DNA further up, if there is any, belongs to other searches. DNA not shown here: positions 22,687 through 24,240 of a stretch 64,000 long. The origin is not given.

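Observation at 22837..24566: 28-unit GYGISD/GYGIRN repeat protein translationally coupled to a TARG1/DarG-like macro domain (candidate anti-ADP-ribosylation counter-defence pair)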

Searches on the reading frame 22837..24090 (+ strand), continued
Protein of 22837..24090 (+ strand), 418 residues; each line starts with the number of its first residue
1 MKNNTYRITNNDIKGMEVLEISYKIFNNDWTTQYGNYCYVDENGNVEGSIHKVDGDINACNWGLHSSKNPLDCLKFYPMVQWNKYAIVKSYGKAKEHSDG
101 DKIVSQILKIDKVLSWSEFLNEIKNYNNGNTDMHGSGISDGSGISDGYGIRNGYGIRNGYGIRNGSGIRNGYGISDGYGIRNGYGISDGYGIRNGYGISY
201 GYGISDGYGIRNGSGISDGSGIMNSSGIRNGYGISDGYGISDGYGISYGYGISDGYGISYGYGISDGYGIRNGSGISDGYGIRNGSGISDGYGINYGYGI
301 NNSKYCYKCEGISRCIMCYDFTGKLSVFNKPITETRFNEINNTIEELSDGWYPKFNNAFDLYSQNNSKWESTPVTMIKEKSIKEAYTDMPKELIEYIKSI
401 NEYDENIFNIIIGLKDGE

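Call 98: search_protein_families(library=pfam, alignment_id=A8, max_evalue=0.0001)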
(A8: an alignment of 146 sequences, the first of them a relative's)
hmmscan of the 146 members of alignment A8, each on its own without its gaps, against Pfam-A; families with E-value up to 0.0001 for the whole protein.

A. member 1, L162:2-679:+ (226 aa): 1 family
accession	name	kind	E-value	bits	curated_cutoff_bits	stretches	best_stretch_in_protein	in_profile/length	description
PF04519.19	Bactofilin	-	1.9e-20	73.4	27.9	2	132-205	24-97/98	Polymer-forming cytoskeletal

B. families by the number of members that match (of 146 scanned): 57 families (the first 25 are shown)
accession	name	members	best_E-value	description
PF00436.31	SSB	5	1.9e-32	Single-strand binding protein family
PF01507.26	PAPS_reduct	5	4.6e-23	Phosphoadenosine phosphosulfate reductase domain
PF17989.7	ALP_N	5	1.1e-16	Actin like proteins N terminal domain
PF19808.4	DUF6291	4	5.9e-22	Family of unknown function (DUF6291)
PF09643.15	YopX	4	3.6e-20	YopX protein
PF07486.17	Hydrolase_2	4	4.8e-07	Cell Wall Hydrolase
PF11417.13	Inhibitor_G39P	3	4.5e-21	Loader and inhibitor of phage G40P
PF07866.17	DUF1653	3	4.2e-18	Protein of unknown function (DUF1653)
PF21522.3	MreB-like_C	3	1.4e-06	Archaeal actin homologue MreB-like, C-terminal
PF08281.18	Sigma70_r4_2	3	2.6e-06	Sigma-70, region 4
PF13479.12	AAA_24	2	2.1e-44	AAA domain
PF00145.23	DNA_methylase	2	5.1e-35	C-5 cytosine-specific DNA methylase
PF14743.12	DNA_ligase_OB_2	2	8.5e-16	DNA ligase OB-like domain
PF01068.26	DNA_ligase_A_M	2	4.8e-14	ATP dependent DNA ligase domain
PF04545.22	Sigma70_r4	2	5.4e-06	Sigma-70, region 4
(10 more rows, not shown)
